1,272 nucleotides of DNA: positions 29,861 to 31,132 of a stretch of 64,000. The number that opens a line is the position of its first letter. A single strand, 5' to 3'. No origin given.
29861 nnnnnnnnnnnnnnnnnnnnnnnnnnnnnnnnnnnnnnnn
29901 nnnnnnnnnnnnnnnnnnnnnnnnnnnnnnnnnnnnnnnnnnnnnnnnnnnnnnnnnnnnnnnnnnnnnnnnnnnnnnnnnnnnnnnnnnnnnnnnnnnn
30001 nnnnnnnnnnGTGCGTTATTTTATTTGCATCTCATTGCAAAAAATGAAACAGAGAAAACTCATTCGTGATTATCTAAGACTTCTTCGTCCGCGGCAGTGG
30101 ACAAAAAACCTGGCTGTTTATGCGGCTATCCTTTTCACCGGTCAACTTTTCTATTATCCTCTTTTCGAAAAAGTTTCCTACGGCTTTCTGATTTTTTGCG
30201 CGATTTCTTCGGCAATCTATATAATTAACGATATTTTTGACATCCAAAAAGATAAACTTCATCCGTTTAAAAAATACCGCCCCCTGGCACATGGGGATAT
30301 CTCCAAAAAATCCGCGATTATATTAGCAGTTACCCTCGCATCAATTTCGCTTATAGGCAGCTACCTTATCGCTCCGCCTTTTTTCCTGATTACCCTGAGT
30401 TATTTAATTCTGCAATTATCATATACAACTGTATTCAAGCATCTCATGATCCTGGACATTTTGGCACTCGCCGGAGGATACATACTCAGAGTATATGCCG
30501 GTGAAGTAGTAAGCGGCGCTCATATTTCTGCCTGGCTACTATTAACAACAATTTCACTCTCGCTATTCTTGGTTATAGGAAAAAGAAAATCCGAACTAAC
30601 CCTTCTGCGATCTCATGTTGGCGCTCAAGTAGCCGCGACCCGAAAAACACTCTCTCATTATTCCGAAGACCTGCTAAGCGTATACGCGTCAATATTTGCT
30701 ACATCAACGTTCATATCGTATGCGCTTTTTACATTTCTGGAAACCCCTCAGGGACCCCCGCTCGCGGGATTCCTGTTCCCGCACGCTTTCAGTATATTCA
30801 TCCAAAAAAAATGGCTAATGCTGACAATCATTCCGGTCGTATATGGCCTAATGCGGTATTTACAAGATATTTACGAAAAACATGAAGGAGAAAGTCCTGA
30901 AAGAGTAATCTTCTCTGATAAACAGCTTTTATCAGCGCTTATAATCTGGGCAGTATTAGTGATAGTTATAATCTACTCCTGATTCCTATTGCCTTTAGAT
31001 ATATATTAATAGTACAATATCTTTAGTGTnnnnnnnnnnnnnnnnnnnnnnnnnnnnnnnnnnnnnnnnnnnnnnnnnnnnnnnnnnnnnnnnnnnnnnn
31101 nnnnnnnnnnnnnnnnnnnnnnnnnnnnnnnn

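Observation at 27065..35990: Envelope glycan cluster paralleling the actinobacterial decaprenyl-phospho-arabinose / arabinogalactan pathway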

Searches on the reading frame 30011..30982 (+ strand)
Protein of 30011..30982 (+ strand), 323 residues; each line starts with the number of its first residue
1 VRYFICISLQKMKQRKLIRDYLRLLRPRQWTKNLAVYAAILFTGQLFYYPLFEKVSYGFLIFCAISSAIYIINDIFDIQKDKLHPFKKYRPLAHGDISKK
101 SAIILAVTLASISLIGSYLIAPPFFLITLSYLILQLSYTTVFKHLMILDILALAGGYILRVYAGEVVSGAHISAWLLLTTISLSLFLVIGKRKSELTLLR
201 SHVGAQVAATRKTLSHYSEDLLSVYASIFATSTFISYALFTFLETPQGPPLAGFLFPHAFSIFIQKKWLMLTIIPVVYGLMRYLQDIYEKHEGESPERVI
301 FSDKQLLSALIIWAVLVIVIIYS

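Call 3: search_protein_families(library=pfam, proteins=[window:30011-30982:+], max_evalue=0.01)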
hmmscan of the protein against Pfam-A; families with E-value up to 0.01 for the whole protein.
window:30011-30982:+ (323 aa): 1 family
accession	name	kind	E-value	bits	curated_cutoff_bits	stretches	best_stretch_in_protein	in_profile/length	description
PF01040.23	UbiA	-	1.3e-20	74.2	34.2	1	53-265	20-228/250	UbiA prenyltransferase family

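Call 4: search_protein_families(library=ncbifam, proteins=[window:30011-30982:+], max_evalue=0.01)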
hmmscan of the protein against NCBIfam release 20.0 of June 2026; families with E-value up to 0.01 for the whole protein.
window:30011-30982:+ (323 aa): 18 families
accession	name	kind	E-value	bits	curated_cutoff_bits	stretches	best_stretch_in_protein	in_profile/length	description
NF008977.0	PRK12324.1-2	equivalog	1.4e-67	228.2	234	1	19-323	3-289/297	decaprenyl-phosphate phosphoribosyltransferase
NF008978.0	PRK12324.1-4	equivalog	1.7e-63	214.5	207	1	14-322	28-320/322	decaprenyl-phosphate phosphoribosyltransferase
NF008976.0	PRK12324.1-1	equivalog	2.3e-48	165.2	474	1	15-320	15-302/306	decaprenyl-phosphate phosphoribosyltransferase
NF006088.0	PRK08238.1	equivalog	2.5e-45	155.1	351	1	13-240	187-409/482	UbiA family prenyltransferase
NF009523.0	PRK12884.1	equivalog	9.2e-16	57.8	269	1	18-182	4-164/279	prenyltransferase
TIGR01475.1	ubiA_other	subfamily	2.6e-10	40.2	180.8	1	36-182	21-168/282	UbiA-like polyprenyltransferase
NF035940.1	prenyl_rel_EboC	equivalog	9.4e-09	35.1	250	1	21-151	2-135/292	UbiA-like protein EboC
NF009521.0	PRK12882.1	equivalog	1.8e-08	34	296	1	18-149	5-133/280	geranylgeranylglycerol-phosphate geranylgeranyltransferase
TIGR01473.1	cyoE_ctaB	equivalog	1.1e-07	31.9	210.3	1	19-151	1-135/281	heme o synthase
NF009522.0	PRK12883.1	equivalog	1.6e-07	31.1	353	1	51-155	35-137/279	geranylgeranylglycerol-phosphate geranylgeranyltransferase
TIGR01474.1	ubiA_proteo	equivalog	3.3e-07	30.1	275.45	1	24-141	19-129/282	4-hydroxybenzoate octaprenyltransferase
NF009515.0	PRK12874.1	equivalog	2.2e-06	27.2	392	1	61-185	53-178/291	4-hydroxybenzoate polyprenyltransferase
NF005742.0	PRK07566.1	equivalog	3.1e-06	26.5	313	1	11-140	21-151/315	chlorophyll synthase ChlG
NF041585.1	MqnP_Cj_Hp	exception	1.4e-05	24.8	375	1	61-183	46-169/281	menaquinone biosynthesis prenyltransferase MqnP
NF009514.0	PRK12873.1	equivalog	1.6e-05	24.5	246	1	60-117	54-111/297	4-hydroxybenzoate polyprenyltransferase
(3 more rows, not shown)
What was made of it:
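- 30044..30982 (+): Polyprenyl-phosphate 5-phosphoribosyltransferase (PPPRS; DPPR-synthase type, UbiA superfamily). The ORF opens at GTG 30011, but homologues start at the ATG at 30044. NF008978 scores 214.5, above its cut-off of 207 (call 4).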

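Call 6: search_solved_structures(query=window:30011-30982:+, max_evalue=0.01, show_alignments=2)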
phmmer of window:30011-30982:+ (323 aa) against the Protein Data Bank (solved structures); distinct sequences matched with E-value up to 0.01: 3.
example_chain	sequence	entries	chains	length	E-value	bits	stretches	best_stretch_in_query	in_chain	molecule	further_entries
8j8j_D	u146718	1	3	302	4.2e-41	144.6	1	16-313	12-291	Decaprenyl-phosphate phosphoribosyltransferase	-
8j8k_A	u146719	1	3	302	9e-32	114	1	16-313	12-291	Decaprenyl-phosphate phosphoribosyltransferase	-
4tq3_A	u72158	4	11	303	4.6e-09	39.4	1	9-175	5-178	Prenyltransferase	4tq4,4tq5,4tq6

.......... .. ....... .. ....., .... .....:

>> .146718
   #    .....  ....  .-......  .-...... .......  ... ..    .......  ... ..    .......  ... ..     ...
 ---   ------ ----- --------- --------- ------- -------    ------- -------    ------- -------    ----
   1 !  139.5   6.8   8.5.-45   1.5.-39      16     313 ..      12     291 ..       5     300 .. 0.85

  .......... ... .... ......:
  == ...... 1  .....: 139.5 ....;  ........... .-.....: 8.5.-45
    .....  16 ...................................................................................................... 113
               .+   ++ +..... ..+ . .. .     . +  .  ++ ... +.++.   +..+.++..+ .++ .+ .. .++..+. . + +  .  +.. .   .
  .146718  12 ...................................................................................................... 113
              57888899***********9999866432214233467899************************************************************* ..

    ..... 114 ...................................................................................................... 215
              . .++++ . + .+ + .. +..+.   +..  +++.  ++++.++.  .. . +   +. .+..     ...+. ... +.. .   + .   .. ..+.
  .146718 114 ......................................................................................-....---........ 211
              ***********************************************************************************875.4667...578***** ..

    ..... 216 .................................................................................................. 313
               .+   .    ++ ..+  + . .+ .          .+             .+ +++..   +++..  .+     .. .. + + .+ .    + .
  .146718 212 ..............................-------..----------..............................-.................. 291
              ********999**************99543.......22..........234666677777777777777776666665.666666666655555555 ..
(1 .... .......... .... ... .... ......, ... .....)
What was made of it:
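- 30044..30982 (+): Rv3806c structure 8j8j matches at E = 4e-41, against 4.6e-9 for an archaeal UbiA (call 6).
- On Polyprenyl-phosphate phosphoribosyltransferase (DPPR synthase / PPPRS, Rv3806c type): PDB 8j8j matches at E = 4e-41 (call 6).
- Rv3806c structure matches at E = 4e-41 (call 6).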

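Call 23: find_homologous_proteins(query=window:30044-30982:+, max_evalue=1e-10)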
Query window:30044-30982:+ (312 aa): 2423 proteins with E <= 1e-10 among 6648 candidates; the best 120 are listed.
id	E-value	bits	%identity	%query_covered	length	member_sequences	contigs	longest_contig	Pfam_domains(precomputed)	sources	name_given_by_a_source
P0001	1.7e-192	656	98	100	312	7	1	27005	PF01040.24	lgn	-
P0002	5.9e-154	530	81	100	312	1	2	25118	PF01040.24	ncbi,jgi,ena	-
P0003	1.4e-153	529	79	100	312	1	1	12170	PF01040.24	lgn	-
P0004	2.7e-153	528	80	100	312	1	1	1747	PF01040.24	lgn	-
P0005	8.9e-153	526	80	100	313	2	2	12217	PF01040.24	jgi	-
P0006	1.9e-152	525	79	95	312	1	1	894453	PF01040.24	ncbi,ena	-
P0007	2.1e-152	525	77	100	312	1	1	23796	PF01040.24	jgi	jgi:4-hydroxybenzoate polyprenyltransferase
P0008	2.0e-151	522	79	95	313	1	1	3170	PF01040.24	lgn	-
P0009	2.8e-149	515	79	100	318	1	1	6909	PF01040.24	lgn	-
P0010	6.4e-149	513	78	100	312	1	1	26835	PF01040.24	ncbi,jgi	jgi:4-hydroxybenzoate polyprenyltransferase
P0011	5.3e-148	510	77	95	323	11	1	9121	PF01040.24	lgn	-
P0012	6.8e-148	510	77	95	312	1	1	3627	PF01040.24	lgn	-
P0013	1.5e-147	509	78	100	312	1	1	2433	PF01040.24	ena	-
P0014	5.4e-147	507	77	100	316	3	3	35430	PF01040.24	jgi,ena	jgi:4-hydroxybenzoate polyprenyltransferase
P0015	7.3e-147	507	78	100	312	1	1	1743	PF01040.24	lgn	-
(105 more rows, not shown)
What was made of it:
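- Some JGI annotations call close homologues '4-hydroxybenzoate polyprenyltransferase' (call 23).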

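Call 25: find_related_loci(query=A1, collection=genome_contigs, flank=10000)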
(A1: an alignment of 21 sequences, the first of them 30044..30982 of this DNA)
Query A1 (312 aa) in genome_contigs; peptide patterns used: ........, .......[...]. (x = any residue, [..] = any of these).
486 stretches matched a pattern; 470 encode a relative of the query (tblastn E <= 1e-3); the best 80 are kept; 80 distinct loci.
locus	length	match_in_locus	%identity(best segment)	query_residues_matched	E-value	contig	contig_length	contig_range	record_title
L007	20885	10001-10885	79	18-312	2e-146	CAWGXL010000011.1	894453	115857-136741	MAG: uncultured bacterium isolate MFD09206.bin.2.20 genome assembly, contig: contig_9876, whole genome shotgun sequence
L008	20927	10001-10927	66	4-311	1e-134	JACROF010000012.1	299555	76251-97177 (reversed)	MAG: Candidatus Levyibacteriota bacterium isolate NC_groundwater_1954_Pr3_S-0.2um_39_3 scaffold_49882, whole genome shot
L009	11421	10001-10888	77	16-311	3e-134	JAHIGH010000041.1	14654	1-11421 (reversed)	MAG: Patescibacteria group bacterium isolate KR11_N2.mb.17 KR11_N2.mb.17_k141_24800, whole genome shotgun sequence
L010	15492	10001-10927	66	4-311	8e-133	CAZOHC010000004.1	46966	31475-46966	MAG TPA_asm: uncultured Gammaproteobacteria bacterium isolate SRP144015_co1_130 genome assembly, contig: NODE_409_length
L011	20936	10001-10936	68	1-311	4e-132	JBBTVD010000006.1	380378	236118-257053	MAG: Patescibacteria group bacterium isolate H14-bin010_1 H14_bin010_1_000000000006, whole genome shotgun sequence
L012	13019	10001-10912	67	4-306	5e-132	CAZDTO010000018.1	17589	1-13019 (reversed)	MAG TPA_asm: uncultured Gammaproteobacteria bacterium isolate binchicken_co38_474 genome assembly, contig: NODE_6762_len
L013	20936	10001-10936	64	1-311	3e-132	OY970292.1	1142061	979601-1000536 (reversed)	MAG: Candidatus Levybacteria bacterium isolate MFD01916.bin.c.8 genome assembly, chromosome: 1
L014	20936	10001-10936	63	1-311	5e-131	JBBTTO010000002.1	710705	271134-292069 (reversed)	MAG: Patescibacteria group bacterium isolate H52-bin062_1 H52_bin062_1_000000000002, whole genome shotgun sequence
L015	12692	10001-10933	65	2-311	3e-131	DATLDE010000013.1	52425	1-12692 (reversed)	MAG TPA_asm: Candidatus Limnocylindrales bacterium isolate SMAG_U14342 k141_10006280, whole genome shotgun sequence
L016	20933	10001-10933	63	2-312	7e-131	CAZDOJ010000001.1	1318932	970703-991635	MAG TPA_asm: uncultured Gammaproteobacteria bacterium isolate SRP292972_co3_93 genome assembly, contig: NODE_1_length_13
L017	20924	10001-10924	64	5-311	2e-130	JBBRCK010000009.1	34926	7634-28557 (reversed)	MAG: Candidatus Levyibacteriota bacterium isolate Co_metawrap_2398 Cmw_2398_k141_773930_length_34926_cov_22.9949, whole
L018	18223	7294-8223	68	4-311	4e-130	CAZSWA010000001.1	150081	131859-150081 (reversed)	MAG TPA_asm: uncultured Gammaproteobacteria bacterium isolate SRP272529_co1_257 genome assembly, contig: NODE_62_length_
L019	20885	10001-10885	67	4-297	2e-129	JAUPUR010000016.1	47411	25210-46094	MAG: Patescibacteria group bacterium isolate erpe_2018_sw_18hr_WHONDRS-SW48-000091_B_bin.71 scaffold_55176, whole genome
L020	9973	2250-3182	62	2-311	4e-128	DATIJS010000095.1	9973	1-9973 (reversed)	MAG TPA_asm: Candidatus Saccharimonadales bacterium isolate SMAG_U15697 k141_740734, whole genome shotgun sequence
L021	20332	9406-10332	67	4-311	5e-128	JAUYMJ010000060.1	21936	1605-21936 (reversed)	MAG: bacterium isolate C24_metabat.bin.81 C24_k141_76645, whole genome shotgun sequence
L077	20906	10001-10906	64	11-311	9e-122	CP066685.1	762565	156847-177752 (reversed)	MAG: Candidatus Levyibacteriota bacterium isolate NC_groundwater_389_Ag_B-0.1um_36_40 chromosome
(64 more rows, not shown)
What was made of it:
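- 30044..30982 (+): Relatives of 60-80% identity occur in 470 GTDB species genomes (calls 23, 25).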

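Call 60: search_protein_families(library=pfam, proteins=[L013:8492-8932:+, L077:8560-8925:+], max_evalue=10)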
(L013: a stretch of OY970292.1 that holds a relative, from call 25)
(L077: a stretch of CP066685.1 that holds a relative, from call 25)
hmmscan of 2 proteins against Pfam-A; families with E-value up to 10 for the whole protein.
L013:8492-8932:+ (146 aa): 0 families

L077:8560-8925:+ (121 aa): 1 family
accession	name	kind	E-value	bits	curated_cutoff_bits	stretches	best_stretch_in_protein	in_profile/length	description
PF22990.1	ABHD16_N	-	0.28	11.6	27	1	58-117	30-89/125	Phosphatidylserine Lipase ABHD16 N-terminal domain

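Call 63: search_dna_similar(query=window:30044-30982:+, collection=phages, mode=protein, max_evalue=0.00001, max_rows=15)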
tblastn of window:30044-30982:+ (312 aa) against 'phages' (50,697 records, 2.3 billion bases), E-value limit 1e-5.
Records with a match: 1; places in all: 1; records where one place covers at least 80% of the query: 1.
Best place of each record, by identity: <60% 1.
By first word of the organism name: Bacteriophage 1.
By host as written in the record: - 1.
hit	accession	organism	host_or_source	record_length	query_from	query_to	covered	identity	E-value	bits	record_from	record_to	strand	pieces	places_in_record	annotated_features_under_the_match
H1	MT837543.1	Bacteriophage sp.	human fecal samples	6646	6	293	92%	30.8%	1e-29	124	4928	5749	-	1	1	record has no annotation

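Call 64: search_dna_similar(query=window:30044-30982:+, collection=plasmids, mode=protein, max_evalue=0.00001, max_rows=25)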
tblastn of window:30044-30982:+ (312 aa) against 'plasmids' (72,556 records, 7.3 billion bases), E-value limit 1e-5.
Records with a match: 99; places in all: 99; records where one place covers at least 80% of the query: 34.
Best place of each record, by identity: <60% 99.
By first word of the organism name: Rhizobium 34; Sinorhizobium 5; Vibrio 3; Mesorhizobium 3; Azospirillum 3; Salipiger 3; Cereibacter 3; Sphingomonadaceae 3; Burkholderia 3; Streptomyces 2; and 30 more.
By predicted mobility (MOB-suite, as given by PLSDB): non-mobilizable 68; conjugative 21; mobilizable 10.
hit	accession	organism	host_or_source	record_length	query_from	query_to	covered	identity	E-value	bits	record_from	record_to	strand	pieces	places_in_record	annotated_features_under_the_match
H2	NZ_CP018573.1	Marivivens sp. JLT3646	cell culture,shallow-sea hydrothermal ...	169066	12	294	91%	35.6%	3e-33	136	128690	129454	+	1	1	decaprenyl-phosphate phosphoribosyltransferase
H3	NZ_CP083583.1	Kovacikia minuta CCNUW1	cell culture,fresh water lake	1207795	10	292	91%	34.8%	8e-39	152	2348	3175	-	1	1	record has no annotation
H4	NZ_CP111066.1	Chondrinema litorale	Seaweed,red alga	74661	7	293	92%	34.0%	6e-42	161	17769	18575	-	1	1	decaprenyl-phosphate phosphoribosyltransferase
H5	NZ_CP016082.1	Streptomyces sp. SAT1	Adenophora trachelioides Maxim.,single ...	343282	6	293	92%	33.0%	1e-24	111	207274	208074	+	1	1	UbiA prenyltransferase family protein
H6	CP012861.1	Persicobacter sp. JZB09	cell culture,soil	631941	4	293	93%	32.8%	4e-31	130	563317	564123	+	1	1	record has no annotation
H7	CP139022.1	Flammeovirgaceae bacterium SG7u.111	Seagrass,tissue sample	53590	9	293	91%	32.8%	7e-35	141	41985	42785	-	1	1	decaprenyl-phosphate phosphoribosyltransferase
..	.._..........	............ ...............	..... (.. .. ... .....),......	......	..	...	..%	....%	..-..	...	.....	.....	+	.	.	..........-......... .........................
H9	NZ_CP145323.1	Rhodococcus ruber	-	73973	4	293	93%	31.7%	6e-34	138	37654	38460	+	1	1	decaprenyl-phosphate phosphoribosyltransferase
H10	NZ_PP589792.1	Lactococcus sp.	Bacterial culture,Dairy environment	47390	2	289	92%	31.6%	4e-27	118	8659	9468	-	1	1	decaprenyl-phosphate phosphoribosyltransferase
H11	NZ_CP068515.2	Lactococcus cremoris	Whole organism,Dairy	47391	2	289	92%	31.6%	4e-27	118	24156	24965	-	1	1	decaprenyl-phosphate phosphoribosyltransferase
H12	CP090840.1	Streptomyces viridifaciens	Whole organism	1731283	11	293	91%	31.7%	5e-33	135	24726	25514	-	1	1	decaprenyl-phosphate phosphoribosyltransferase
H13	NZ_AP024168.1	Vibrio alfacsensis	-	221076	8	291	91%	31.5%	1e-17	91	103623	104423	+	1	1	UbiA family prenyltransferase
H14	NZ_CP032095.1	Vibrio alfacsensis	Solea senegalensis,whole ...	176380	8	291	91%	31.5%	1e-17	91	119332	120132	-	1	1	UbiA family prenyltransferase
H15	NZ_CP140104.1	Vibrio alfacsensis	Scophthalmus maximus,intestinal tract ...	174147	8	291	91%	31.5%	1e-17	91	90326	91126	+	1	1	UbiA family prenyltransferase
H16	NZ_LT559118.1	Nonomuraea gerenzanensis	-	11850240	3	293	93%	30.2%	1e-21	102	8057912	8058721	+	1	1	none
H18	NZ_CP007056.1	Halostagnicola larsenii XH-48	-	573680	14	293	90%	31.2%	4e-30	127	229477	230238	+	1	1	decaprenyl-phosphate phosphoribosyltransferase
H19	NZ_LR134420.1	Legionella adelaidensis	environmental,Cooling tower water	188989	7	292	92%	30.4%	2e-21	101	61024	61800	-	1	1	decaprenyl-phosphate phosphoribosyltransferase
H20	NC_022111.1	Prevotella sp. oral taxon 299 str. F0039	Homo sapiens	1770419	1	292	94%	29.6%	3e-26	116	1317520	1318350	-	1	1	none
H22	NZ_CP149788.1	Haloterrigena sp. KLK7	cell culture,salt lake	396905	14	292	89%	30.4%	4e-30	127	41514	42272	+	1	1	decaprenyl-phosphate phosphoribosyltransferase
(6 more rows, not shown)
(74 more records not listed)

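Call 65: get_annotated_region(hit=H10, flank=8000)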
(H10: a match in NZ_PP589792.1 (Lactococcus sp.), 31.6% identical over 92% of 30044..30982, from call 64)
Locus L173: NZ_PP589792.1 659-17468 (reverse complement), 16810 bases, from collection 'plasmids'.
description: Lactococcus sp. strain LLF27 plasmid pLLF27D, complete sequence
organism: Lactococcus sp. (NCBI taxid 44273)
taxonomy: Bacteria; Bacillota; Bacilli; Lactobacillales; Streptococcaceae; Lactococcus; Lactococcus sp.
host: -; source: Bacterial culture,Dairy environment; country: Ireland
typing (MOB-suite, as given by PLSDB): mobilizable; replicon rep_cluster_414,rep_cluster_656; relaxase MOBP,MOB_Unknown
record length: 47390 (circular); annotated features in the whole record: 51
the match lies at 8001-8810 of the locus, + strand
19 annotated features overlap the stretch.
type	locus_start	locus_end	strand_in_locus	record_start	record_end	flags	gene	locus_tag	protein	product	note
CDS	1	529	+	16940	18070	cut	-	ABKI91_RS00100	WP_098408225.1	glycoside hydrolase family 99-like domain-containing protein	-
CDS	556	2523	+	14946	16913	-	-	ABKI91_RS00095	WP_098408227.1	capsular polysaccharide synthesis protein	-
CDS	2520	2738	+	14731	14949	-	-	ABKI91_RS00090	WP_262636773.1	hypothetical protein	-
CDS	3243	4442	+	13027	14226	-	-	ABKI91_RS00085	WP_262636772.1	O-antigen ligase family protein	-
CDS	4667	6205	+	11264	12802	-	-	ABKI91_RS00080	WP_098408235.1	oligosaccharide flippase family protein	-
CDS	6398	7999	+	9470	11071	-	-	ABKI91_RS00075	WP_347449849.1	hypothetical protein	-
CDS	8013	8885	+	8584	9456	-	-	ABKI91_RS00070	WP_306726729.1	decaprenyl-phosphate phosphoribosyltransferase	-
CDS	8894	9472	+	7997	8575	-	-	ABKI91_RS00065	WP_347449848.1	HAD-IB family phosphatase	GO:0008152 - metabolic process [Evidence IEA]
CDS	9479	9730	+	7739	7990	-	-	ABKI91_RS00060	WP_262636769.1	GtrA family protein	GO:0000271 - polysaccharide biosynthetic process [Evidence IEA]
CDS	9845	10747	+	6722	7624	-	-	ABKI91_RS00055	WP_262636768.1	phosphodiester glycosidase family protein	-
CDS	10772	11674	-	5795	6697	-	-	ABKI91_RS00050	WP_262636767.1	LCP family protein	-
CDS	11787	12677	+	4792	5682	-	-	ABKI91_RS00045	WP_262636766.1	IS982-like element IS982B family transposase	GO:0006313 - DNA transposition [Evidence IEA]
CDS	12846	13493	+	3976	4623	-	pcp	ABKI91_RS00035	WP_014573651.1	pyroglutamyl-peptidase I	GO:0030163 - protein catabolic process [Evidence IEA]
CDS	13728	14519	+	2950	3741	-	-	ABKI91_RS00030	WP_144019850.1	Type 1 glutamine amidotransferase-like domain-containing protein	GO:0006508 - proteolysis [Evidence IEA]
CDS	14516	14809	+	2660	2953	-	-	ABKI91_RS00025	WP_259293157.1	hypothetical protein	-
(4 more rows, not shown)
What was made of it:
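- Closest known: Gram-positive wall glycopolymer assembly. Same: The Lactococcus plasmid carries PPPRS, a stand-alone HAD phosphatase, a small membrane protein and a nearby LCP gene in a monoderm (call 65).
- A Lactococcus plasmid carries a possible GT-C (an unannotated 533-aa protein), PPPRS, HAD-IB, GtrA and LCP (call 65).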

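Call 66: get_annotated_region(hit=H18, flank=8000)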
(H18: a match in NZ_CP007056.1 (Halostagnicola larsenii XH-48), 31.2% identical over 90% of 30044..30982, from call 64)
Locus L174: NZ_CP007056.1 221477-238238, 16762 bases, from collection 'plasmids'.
description: Halostagnicola larsenii XH-48 plasmid unnamed, complete sequence
organism: Halostagnicola larsenii XH-48 (NCBI taxid 797299)
taxonomy: Archaea; Euryarchaeota; Halobacteria; Halobacteriales; Natrialbaceae; Halostagnicola; Halostagnicola larsenii; Halostagnicola larsenii XH-48
host: -; source: -; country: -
typing (MOB-suite, as given by PLSDB): non-mobilizable
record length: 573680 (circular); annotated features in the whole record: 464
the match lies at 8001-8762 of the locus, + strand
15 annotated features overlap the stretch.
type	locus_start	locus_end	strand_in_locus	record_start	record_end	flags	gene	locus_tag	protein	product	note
CDS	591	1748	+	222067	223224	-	-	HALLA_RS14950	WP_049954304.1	ABC transporter substrate-binding protein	-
CDS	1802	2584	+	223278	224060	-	-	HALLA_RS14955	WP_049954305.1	ABC transporter ATP-binding protein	GO:0006810 - transport [Evidence IEA]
CDS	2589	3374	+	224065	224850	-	-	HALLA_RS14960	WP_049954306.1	ABC transporter permease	-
CDS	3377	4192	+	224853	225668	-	-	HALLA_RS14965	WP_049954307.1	ABC transporter permease subunit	GO:0055085 - transmembrane transport [Evidence IEA]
CDS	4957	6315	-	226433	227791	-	-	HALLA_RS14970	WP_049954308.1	DolP-mannose mannosyltransferase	GO:0035269 - protein O-linked mannosylation [Evidence IEA]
CDS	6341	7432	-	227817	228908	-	-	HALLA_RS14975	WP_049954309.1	NAD(P)-dependent oxidoreductase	-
CDS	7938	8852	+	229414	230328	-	-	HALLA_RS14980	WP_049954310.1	decaprenyl-phosphate phosphoribosyltransferase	-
CDS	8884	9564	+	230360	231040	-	-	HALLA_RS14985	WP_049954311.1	PHP domain-containing protein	-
CDS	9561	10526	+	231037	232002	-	-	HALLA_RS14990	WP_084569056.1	lysylphosphatidylglycerol synthase transmembrane domain-containing protein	-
CDS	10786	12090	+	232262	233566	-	-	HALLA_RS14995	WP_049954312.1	aryl-sulfate sulfotransferase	-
CDS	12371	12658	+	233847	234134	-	-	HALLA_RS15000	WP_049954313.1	amphi-Trp domain-containing protein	-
CDS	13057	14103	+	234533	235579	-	-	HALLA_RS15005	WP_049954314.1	metal-dependent hydrolase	-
CDS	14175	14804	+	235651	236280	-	-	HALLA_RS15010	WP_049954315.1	hypothetical protein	-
CDS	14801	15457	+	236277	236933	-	-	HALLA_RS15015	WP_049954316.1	hypothetical protein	-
CDS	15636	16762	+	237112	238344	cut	-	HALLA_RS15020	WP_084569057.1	TrkA C-terminal domain-containing protein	-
